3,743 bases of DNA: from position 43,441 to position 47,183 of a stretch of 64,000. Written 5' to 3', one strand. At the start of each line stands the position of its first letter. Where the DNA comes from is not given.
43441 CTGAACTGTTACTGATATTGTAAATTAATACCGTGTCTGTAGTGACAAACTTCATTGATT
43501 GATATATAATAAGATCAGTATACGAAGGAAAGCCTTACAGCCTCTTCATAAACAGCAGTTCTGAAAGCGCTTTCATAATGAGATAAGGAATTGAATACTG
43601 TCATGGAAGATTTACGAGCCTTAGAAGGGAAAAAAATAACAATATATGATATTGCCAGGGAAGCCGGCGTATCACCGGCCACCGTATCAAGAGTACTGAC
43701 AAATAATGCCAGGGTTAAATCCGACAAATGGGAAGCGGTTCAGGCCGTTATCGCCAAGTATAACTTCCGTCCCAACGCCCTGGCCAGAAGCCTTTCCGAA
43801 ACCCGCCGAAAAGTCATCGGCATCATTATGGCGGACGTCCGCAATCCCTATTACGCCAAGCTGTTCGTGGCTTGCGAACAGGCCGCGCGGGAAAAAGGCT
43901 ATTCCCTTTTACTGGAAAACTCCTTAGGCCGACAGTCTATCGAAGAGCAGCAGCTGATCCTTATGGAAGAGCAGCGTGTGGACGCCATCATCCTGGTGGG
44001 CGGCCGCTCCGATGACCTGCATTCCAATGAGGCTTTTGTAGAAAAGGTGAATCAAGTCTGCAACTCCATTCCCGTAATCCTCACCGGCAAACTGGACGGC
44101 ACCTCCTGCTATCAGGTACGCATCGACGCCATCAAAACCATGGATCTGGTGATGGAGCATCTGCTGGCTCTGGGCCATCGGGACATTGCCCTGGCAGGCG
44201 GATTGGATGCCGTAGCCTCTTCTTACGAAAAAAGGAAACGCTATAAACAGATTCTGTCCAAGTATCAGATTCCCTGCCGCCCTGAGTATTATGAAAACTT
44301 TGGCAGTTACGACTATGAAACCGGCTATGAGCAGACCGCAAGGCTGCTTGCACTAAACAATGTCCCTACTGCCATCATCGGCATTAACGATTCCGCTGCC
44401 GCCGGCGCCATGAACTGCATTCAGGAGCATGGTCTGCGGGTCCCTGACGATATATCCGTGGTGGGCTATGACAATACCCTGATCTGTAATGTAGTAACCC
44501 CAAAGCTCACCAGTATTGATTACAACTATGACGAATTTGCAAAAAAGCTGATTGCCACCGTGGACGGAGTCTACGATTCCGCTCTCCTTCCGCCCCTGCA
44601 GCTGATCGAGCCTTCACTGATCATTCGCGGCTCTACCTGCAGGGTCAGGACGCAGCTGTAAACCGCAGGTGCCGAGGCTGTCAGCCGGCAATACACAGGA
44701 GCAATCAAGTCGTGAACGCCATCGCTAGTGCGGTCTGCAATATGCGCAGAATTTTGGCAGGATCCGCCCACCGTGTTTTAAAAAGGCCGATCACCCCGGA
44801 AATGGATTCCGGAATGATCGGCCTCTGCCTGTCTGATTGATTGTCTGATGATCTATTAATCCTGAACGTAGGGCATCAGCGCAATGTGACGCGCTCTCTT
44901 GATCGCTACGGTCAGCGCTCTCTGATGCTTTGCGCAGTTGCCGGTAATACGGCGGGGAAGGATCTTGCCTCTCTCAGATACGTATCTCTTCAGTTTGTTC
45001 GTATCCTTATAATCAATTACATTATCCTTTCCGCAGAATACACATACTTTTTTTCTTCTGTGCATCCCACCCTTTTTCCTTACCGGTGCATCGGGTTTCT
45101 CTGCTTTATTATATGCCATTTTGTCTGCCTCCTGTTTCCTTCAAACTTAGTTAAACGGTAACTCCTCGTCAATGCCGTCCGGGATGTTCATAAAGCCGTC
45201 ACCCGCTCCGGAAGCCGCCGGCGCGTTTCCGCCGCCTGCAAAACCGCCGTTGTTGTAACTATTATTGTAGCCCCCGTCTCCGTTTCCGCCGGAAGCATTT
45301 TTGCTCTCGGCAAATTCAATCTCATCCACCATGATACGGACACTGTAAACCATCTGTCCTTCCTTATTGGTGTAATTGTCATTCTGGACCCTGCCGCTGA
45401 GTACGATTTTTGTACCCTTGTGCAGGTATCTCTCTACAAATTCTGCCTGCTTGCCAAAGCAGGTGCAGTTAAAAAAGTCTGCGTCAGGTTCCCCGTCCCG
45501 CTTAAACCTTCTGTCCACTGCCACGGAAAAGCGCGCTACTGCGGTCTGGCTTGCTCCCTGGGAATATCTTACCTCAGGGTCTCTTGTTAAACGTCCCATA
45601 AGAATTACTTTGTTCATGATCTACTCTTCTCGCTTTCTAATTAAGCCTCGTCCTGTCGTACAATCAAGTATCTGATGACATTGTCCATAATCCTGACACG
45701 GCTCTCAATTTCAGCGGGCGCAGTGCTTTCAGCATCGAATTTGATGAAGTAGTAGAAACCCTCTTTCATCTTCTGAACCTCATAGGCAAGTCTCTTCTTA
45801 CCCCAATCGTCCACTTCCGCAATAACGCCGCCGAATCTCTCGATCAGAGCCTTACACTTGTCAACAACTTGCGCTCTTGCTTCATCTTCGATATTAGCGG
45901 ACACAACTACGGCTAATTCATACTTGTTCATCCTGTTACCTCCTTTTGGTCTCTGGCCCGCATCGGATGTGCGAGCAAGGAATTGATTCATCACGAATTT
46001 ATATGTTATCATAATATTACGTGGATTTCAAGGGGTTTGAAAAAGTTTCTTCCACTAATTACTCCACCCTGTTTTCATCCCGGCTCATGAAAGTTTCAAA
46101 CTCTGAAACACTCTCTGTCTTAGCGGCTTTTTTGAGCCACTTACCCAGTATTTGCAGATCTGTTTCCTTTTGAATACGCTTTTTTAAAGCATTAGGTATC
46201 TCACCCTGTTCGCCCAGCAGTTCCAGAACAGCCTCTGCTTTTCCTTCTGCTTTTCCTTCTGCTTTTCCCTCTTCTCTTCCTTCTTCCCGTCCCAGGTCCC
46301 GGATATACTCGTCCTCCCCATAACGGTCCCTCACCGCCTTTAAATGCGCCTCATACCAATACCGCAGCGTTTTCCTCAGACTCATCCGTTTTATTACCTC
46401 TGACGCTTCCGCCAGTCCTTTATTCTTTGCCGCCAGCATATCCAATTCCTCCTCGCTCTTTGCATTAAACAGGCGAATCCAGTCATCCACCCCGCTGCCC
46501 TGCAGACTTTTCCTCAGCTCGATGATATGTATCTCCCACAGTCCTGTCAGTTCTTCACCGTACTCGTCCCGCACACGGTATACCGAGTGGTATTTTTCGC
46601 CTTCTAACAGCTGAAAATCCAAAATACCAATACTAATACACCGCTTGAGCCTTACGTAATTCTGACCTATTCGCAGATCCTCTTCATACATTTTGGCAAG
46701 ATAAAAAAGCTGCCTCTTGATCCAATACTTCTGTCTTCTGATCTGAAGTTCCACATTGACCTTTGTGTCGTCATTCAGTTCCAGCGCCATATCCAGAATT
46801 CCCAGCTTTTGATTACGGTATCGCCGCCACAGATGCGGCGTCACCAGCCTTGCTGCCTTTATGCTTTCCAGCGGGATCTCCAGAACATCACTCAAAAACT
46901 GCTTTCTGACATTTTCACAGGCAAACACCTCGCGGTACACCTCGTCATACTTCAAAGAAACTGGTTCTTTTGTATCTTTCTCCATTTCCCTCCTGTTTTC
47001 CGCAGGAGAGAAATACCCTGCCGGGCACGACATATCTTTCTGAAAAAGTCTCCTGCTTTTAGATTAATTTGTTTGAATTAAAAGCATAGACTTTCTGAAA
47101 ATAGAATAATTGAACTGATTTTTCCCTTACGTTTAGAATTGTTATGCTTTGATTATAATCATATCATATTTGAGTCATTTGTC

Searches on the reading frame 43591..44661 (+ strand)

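Call 14: search_protein_families(library=pfam, proteins=[window:43591-44661:+], max_evalue=0.001)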
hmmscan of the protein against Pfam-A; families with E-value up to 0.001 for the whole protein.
window:43591-44661:+ (356 aa): 5 families
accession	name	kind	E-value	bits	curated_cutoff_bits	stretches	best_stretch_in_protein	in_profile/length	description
PF13377.12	Peripla_BP_3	-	6.3e-32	111.4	26.5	1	189-349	2-167/167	Periplasmic binding protein-like domain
PF00532.27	Peripla_BP_1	-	1.5e-21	77.5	22.2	1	74-313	2-246/281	Periplasmic binding proteins and sugar binding domain of LacI family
PF00356.27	LacI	-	6.9e-16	58.2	27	1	17-62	1-46/46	Bacterial regulatory proteins, lacI family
PF13407.12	Peripla_BP_4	-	9.9e-13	48.7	35.1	1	76-296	1-219/258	Periplasmic binding protein domain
PF02796.21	HTH_7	-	0.00072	20.1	23.8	0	6-37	12-43/45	Helix-turn-helix domain of resolvase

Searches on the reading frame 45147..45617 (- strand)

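Call 14: search_protein_families(library=pfam, proteins=[window:45147-45617:-], max_evalue=0.001)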
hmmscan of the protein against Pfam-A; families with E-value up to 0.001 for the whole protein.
window:45147-45617:- (156 aa): 2 families
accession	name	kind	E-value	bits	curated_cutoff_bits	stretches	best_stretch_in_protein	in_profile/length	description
PF00436.31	SSB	-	3.4e-31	107.8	26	1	1-102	1-103/104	Single-strand binding protein family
PF01336.31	tRNA_anti-codon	-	0.00093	19.5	27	0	47-101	27-73/75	OB-fold nucleic acid binding domain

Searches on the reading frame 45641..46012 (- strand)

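Call 14: search_protein_families(library=pfam, proteins=[window:45641-46012:-], max_evalue=0.001)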
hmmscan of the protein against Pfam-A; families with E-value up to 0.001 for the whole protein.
window:45641-46012:- (123 aa): 1 family
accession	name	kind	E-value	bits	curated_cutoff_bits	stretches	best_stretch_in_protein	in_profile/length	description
PF01250.22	Ribosomal_S6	-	1.6e-31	108.8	27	1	30-119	1-90/90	Ribosomal protein S6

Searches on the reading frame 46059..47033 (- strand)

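Call 14: search_protein_families(library=pfam, proteins=[window:46059-47033:-], max_evalue=0.001)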
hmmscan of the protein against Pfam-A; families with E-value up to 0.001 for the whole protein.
window:46059-47033:- (324 aa): 1 family
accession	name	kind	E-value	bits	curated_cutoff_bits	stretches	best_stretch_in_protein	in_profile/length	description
PF12784.13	PDDEXK_2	-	1.3e-37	130.2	27.4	1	30-238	4-223/229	PD-(D/E)XK nuclease family transposase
